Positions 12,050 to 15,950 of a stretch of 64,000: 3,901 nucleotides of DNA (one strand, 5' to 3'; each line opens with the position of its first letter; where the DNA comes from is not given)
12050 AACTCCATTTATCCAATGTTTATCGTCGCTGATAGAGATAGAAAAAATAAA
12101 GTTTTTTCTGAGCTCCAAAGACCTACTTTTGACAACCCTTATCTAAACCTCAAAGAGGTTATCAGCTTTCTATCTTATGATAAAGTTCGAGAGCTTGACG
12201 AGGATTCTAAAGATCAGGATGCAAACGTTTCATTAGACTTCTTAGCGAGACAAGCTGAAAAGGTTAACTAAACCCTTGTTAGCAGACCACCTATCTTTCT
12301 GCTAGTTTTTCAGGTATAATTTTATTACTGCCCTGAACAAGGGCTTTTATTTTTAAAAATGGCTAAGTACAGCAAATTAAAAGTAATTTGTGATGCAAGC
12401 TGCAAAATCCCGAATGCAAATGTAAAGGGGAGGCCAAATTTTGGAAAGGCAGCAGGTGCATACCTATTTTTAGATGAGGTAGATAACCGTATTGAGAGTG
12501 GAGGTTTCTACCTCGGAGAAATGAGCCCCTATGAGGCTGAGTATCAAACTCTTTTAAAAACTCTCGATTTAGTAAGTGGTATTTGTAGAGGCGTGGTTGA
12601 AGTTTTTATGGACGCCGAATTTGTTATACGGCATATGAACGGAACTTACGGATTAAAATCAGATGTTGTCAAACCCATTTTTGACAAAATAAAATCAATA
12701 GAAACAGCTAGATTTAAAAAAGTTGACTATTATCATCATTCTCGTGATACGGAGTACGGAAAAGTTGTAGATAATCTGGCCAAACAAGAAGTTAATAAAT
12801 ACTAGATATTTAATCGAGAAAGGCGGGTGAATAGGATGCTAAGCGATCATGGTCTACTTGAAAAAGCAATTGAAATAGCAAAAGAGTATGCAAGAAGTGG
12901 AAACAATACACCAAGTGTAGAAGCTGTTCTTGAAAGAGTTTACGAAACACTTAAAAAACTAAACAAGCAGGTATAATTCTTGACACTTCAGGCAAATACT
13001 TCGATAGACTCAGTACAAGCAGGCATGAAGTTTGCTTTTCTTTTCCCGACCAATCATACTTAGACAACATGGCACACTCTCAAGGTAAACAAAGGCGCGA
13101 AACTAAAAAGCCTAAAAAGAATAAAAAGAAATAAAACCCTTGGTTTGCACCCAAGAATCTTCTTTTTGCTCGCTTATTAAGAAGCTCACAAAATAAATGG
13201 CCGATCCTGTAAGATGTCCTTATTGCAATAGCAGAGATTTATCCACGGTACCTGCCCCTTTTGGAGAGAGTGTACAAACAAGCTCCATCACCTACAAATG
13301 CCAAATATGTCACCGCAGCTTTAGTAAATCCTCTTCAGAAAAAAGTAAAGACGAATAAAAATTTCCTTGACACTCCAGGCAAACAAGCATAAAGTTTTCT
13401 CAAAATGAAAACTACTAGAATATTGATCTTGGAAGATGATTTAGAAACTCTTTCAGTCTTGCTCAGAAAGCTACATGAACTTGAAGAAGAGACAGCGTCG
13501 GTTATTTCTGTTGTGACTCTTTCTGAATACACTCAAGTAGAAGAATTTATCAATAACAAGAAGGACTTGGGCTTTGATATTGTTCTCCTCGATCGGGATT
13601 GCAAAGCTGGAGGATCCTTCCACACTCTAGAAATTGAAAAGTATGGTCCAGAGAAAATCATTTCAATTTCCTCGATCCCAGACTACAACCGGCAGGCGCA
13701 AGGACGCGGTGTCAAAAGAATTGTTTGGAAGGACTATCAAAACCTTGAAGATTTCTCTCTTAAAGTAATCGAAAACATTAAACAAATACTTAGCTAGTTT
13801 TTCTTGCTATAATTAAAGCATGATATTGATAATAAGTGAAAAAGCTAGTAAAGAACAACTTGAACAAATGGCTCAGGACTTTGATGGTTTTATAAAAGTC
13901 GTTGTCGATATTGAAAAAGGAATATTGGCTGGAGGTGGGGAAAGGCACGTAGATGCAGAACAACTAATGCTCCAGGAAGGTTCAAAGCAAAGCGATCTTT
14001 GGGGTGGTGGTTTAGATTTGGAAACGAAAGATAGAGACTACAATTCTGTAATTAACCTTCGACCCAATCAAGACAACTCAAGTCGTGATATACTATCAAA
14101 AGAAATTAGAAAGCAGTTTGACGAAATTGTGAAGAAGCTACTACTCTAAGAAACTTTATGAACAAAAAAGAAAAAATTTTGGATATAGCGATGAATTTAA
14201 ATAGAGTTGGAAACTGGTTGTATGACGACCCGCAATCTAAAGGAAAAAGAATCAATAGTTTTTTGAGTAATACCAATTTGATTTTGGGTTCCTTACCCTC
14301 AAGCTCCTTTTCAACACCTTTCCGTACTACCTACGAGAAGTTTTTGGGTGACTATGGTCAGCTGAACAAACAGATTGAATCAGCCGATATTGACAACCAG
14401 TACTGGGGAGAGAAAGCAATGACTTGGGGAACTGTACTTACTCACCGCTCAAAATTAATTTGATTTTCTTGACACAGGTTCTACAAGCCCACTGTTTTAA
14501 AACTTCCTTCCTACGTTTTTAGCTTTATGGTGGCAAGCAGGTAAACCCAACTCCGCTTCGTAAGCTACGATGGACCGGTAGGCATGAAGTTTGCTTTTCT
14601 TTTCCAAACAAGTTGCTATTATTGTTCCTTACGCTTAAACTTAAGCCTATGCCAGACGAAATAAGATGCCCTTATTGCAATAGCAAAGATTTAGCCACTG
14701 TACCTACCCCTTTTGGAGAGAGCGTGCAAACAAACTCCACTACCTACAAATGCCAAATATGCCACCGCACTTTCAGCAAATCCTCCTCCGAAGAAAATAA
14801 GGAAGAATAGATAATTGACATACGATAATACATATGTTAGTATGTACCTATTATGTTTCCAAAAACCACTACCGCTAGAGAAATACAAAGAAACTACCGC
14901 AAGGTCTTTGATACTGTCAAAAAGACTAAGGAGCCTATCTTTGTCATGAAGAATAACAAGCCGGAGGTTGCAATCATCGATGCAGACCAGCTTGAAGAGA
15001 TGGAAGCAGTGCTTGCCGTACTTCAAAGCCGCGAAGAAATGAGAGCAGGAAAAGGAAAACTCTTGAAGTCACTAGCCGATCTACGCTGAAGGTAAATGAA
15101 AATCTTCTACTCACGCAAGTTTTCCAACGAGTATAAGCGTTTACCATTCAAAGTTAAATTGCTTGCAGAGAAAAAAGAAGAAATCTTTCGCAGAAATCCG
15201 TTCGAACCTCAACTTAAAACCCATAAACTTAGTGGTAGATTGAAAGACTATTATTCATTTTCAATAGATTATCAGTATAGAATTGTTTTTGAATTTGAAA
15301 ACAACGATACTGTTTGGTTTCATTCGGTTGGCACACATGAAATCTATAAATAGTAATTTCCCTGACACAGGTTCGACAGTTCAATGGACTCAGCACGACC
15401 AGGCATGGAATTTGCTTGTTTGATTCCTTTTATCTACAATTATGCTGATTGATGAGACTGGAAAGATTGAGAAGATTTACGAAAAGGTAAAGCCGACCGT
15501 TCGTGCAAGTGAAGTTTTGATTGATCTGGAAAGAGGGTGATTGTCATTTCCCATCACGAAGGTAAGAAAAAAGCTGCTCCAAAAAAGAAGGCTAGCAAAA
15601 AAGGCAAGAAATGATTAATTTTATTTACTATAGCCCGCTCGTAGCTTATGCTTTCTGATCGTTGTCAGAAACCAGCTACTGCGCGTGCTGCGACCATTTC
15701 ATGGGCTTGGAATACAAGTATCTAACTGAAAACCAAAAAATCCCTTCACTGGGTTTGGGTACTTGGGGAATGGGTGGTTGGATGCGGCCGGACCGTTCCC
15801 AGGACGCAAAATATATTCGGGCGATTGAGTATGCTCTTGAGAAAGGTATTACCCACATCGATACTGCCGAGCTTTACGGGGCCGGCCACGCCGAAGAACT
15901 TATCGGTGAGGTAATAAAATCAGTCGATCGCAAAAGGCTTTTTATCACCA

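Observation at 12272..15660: Accessory island: mosaic intergenic repeat family, two IS1595-like zinc-ribbon mini-genes, a toxin-antitoxin pair and a peroxiredoxin remnant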

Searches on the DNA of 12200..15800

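Call 79: search_rna_families(source=window, start=12200, end=15800, threshold=evalue, max_evalue=1)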
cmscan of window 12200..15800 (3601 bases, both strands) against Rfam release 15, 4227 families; matches with E-value up to 1: 1.
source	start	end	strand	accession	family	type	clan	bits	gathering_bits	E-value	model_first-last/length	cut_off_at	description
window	12250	12358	-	RF01480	rli52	Cis-reg;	-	28.4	70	0.21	1-95/95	no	Listeria sRNA rli52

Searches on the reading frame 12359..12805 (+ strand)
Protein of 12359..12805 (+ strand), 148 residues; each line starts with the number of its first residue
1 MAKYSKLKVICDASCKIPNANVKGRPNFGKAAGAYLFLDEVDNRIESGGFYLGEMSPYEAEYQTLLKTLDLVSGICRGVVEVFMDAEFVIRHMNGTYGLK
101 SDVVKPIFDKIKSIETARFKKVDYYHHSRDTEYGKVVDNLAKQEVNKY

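Call 6: search_protein_families(library=pfam, max_evalue=0.1, proteins=[window:12359-12805:+])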
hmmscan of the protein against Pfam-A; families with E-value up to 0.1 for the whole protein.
window:12359-12805:+ (148 aa): 1 family
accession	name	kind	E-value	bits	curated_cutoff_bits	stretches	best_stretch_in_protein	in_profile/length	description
PF13456.12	RVT_3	-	2.2e-06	28.1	21.6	1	23-142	3-121/123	Reverse transcriptase-like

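Call 19: search_protein_families(library=ncbifam, max_evalue=1, proteins=[window:12359-12805:+])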
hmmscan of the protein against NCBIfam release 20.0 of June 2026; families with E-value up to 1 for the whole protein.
window:12359-12805:+ (148 aa): 4 families
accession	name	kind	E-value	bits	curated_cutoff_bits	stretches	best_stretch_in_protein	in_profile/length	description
NF005567.0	PRK07238.1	equivalog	4.1e-08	33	326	1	25-143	13-129/378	bifunctional RNase H/acid phosphatase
NF041175.1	RNAseHI_Thmprot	equivalog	6.7e-08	32.5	140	1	60-131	51-121/143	ribonuclease HI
NF041306.1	RnaseHI_Halo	equivalog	4.1e-06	26.8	300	1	24-130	78-182/197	ribonuclease HI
NF010482.0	PRK13907.1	equivalog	1.4e-05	25.2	231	1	31-143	16-123/128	ribonuclease H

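Call 88: search_protein_families(library=padloc, max_evalue=0.01, proteins=[window:12359-12805:+])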
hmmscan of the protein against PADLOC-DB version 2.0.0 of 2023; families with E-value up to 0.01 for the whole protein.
window:12359-12805:+ (148 aa): 0 families

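Call 89: search_protein_families(library=phrogs, max_evalue=0.001, proteins=[window:12359-12805:+])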
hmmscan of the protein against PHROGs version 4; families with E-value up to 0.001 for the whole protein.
window:12359-12805:+ (148 aa): 0 families

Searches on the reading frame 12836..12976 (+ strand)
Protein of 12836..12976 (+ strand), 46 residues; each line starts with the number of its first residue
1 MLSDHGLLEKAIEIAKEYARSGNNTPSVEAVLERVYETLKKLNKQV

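Call 6: search_protein_families(library=pfam, max_evalue=0.1, proteins=[window:12836-12976:+])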
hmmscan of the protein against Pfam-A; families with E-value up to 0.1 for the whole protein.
window:12836-12976:+ (46 aa): 0 families

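Call 19: search_protein_families(library=ncbifam, max_evalue=1, proteins=[window:12836-12976:+])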
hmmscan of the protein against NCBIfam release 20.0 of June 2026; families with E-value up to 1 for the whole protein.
window:12836-12976:+ (46 aa): 0 families

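Call 88: search_protein_families(library=padloc, max_evalue=0.01, proteins=[window:12836-12976:+])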
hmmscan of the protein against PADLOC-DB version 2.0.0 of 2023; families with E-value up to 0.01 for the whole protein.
window:12836-12976:+ (46 aa): 0 families

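Call 89: search_protein_families(library=phrogs, max_evalue=0.001, proteins=[window:12836-12976:+])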
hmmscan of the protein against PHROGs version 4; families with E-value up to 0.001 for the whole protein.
window:12836-12976:+ (46 aa): 0 families

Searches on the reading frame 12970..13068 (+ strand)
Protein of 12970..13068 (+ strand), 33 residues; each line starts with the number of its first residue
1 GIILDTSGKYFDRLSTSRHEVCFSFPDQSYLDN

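Call 27: search_protein_families(library=pfam, max_evalue=10, proteins=[window:12970-13068:+])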
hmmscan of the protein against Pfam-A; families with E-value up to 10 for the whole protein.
seq(33 aa): 0 families

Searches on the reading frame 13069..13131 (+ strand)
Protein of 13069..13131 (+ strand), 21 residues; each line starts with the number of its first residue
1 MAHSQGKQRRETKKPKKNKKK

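Call 56: search_solved_structures(query=A4, max_evalue=10, show_alignments=3)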
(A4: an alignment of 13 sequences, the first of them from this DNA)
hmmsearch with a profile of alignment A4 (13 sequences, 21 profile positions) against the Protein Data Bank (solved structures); distinct sequences matched with E-value up to 10: 1.
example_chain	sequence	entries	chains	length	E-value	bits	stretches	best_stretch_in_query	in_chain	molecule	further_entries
7udk_A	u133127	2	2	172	0.71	13.2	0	2-13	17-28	Designed helical repeat protein (DHR) RPB_LRP2_R4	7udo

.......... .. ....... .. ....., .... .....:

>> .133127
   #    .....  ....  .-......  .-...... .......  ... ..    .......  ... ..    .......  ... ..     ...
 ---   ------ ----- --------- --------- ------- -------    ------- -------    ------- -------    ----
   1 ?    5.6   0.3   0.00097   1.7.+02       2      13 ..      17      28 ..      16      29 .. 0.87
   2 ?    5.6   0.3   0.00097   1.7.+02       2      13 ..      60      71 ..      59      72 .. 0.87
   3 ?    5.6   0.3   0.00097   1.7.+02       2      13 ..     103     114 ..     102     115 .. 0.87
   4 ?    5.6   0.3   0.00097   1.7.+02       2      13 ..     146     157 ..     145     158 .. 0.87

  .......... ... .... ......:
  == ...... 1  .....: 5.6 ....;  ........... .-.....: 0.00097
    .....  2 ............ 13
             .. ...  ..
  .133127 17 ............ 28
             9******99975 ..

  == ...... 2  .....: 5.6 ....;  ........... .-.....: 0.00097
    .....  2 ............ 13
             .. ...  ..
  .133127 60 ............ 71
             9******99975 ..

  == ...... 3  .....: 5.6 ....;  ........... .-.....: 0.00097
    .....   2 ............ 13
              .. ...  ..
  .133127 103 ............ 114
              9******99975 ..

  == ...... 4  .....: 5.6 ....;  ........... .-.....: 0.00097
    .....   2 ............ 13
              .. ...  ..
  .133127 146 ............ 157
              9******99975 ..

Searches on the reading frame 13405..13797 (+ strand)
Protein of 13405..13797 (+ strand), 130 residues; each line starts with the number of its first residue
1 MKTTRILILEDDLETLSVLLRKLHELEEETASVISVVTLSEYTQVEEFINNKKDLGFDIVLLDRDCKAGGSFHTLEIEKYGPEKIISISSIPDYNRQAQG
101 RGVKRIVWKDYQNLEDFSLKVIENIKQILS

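Call 6: search_protein_families(library=pfam, max_evalue=0.1, proteins=[window:13405-13797:+])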
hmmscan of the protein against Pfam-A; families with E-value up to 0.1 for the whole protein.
window:13405-13797:+ (130 aa): 2 families
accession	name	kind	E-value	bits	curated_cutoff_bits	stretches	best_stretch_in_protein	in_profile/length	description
PF22882.2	GT-D-like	-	0.048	13.4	27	1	2-62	125-179/210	GT-D fold-like domain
PF00156.33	Pribosyltran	-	0.098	12.4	26.3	0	76-118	109-147/158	Phosphoribosyl transferase domain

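Call 19: search_protein_families(library=ncbifam, max_evalue=1, proteins=[window:13405-13797:+])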
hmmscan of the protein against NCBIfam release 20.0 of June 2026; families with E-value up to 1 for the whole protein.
window:13405-13797:+ (130 aa): 3 families
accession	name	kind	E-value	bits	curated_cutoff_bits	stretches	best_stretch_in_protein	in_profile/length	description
NF040628.1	GT-D_rel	domain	0.013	15.1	75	1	2-62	130-186/223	GT-D fold domain-containing glycosyltransferase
TIGR04290.1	meth_Rta_06860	hypoth_equivalog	0.038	13.4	300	1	53-99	46-89/226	TIGR04290 family methyltransferase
NF003995.0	PRK05472.2-4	subfamily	0.086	12.4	126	1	14-55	12-52/213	redox-sensing transcriptional repressor Rex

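Call 88: search_protein_families(library=padloc, max_evalue=0.01, proteins=[window:13405-13797:+])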
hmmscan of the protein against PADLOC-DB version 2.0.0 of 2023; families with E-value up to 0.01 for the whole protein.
window:13405-13797:+ (130 aa): 0 families

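Call 89: search_protein_families(library=phrogs, max_evalue=0.001, proteins=[window:13405-13797:+])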
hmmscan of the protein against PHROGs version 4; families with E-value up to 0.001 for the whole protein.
window:13405-13797:+ (130 aa): 0 families

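Call 96: search_solved_structures(query=window:13405-13797:+, max_evalue=1)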
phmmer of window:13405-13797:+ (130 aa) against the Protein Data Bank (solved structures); distinct sequences matched with E-value up to 1: 5.
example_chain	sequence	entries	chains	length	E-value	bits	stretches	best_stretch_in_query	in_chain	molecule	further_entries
7olc_Lh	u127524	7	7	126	0.089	16.2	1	15-59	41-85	Dolichyl-diphosphooligosaccharide--protein glycotransferase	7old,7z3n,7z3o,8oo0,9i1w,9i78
4ml3_A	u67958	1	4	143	0.15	15.4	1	5-86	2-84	Response regulator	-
7r81_j1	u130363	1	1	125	0.16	15.4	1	18-59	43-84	60S ribosomal protein L35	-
4mld_A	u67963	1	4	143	0.22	15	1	5-86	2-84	Response regulator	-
4cbv_A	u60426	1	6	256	0.49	13.8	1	5-86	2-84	COME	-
